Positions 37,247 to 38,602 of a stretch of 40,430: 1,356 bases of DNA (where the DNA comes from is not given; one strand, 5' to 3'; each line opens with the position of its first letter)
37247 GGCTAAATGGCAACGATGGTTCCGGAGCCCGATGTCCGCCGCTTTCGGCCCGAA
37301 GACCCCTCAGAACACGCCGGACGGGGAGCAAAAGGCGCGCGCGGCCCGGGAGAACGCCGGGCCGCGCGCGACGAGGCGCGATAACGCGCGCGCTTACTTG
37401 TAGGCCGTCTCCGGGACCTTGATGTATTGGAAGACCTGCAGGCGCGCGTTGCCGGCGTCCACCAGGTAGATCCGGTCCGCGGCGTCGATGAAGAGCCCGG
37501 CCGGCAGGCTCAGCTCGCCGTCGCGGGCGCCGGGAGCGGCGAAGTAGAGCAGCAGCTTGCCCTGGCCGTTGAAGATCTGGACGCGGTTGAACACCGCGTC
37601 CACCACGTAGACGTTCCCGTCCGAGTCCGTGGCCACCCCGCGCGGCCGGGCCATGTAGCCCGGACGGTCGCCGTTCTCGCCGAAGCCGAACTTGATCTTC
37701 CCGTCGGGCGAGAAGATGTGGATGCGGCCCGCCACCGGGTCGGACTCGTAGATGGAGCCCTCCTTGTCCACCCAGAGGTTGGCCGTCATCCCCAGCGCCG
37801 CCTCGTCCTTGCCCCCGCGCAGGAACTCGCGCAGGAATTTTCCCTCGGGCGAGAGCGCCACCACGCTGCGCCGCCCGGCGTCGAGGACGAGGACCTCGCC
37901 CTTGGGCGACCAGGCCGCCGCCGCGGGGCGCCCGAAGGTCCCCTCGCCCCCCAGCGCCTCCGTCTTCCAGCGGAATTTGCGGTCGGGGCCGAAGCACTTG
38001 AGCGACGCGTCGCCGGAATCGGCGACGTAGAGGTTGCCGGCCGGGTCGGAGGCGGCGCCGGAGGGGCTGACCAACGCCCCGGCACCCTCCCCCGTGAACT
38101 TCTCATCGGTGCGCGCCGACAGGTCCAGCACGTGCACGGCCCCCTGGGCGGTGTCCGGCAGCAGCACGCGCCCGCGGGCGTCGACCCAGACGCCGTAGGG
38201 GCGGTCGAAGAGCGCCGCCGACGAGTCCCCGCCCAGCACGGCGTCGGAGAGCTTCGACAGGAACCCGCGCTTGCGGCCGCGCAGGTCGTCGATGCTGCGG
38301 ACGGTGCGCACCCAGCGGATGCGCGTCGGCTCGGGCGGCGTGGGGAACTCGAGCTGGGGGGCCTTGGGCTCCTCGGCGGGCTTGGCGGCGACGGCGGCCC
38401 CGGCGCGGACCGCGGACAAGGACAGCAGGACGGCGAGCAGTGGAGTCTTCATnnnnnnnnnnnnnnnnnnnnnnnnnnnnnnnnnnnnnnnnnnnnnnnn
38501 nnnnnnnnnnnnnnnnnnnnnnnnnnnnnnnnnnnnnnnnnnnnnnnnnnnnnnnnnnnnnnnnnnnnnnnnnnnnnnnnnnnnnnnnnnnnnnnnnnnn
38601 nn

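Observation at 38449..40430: In-frame fusion of an NtrC-type sigma-54 activator to a membrane anchor and an 11-heme periplasmic cytochrome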

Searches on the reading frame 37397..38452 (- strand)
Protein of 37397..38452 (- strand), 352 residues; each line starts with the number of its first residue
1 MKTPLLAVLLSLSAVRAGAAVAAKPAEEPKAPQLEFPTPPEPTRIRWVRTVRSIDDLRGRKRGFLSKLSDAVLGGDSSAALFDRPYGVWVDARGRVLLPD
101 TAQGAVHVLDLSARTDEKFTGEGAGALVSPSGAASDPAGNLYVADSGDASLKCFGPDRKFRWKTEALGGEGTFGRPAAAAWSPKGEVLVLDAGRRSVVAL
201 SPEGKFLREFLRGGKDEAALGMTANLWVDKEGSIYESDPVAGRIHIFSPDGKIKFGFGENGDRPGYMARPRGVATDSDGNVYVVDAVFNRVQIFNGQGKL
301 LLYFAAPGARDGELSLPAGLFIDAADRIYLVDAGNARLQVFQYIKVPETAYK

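Call 7: find_encoding_contigs(protein=window:37397-38452:-, flank=10000, max_places=6)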
Protein window:37397-38452:- (352 aa): no gene with exactly this product is on record in the collection.

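Call 49: search_protein_families(library=ncbifam, proteins=[window:37397-38452:-], max_evalue=0.001)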
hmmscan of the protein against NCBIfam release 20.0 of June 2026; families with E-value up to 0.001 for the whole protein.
window:37397-38452:- (352 aa): 2 families
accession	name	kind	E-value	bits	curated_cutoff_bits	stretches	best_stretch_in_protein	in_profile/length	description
NF035926.1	scyF_NHL_VPEP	equivalog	4.2e-36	124.9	350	2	169-342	97-274/376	scytonemin biosynthesis PEP-CTERM protein ScyF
NF033206.1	ScyE_fam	subfamily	1.8e-06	27.7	80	0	126-300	6-171/333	ScyD/ScyE family protein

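Call 84: search_protein_families(library=pfam, proteins=[window:37397-38452:-], max_evalue=0.01)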
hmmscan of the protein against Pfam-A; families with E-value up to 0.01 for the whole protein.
window:37397-38452:- (352 aa): 6 families
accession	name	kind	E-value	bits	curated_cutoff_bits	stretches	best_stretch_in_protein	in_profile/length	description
PF01436.27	NHL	-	1.1e-19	69.8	20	2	268-294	2-28/28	NHL repeat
PF06739.17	SBBP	-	6.4e-07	29.7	20.5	1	269-284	14-29/38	Beta-propeller repeat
PF08450.18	SGL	-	1.1e-05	25.6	26.3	0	268-307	184-223/246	SMP-30/Gluconolactonase/LRE-like region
PF22701.2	Mala_s_1-like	-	1.5e-05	25.3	27.5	0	131-213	43-127/195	Mal s 1 allergenic protein-like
PF25021.1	TEN_NHL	-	4.8e-05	22.9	27.1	0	267-288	141-162/357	Teneurin NHL domain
PF17170.10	DUF5128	-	0.0095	15.6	22.9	0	277-341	52-117/321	6-bladed beta-propeller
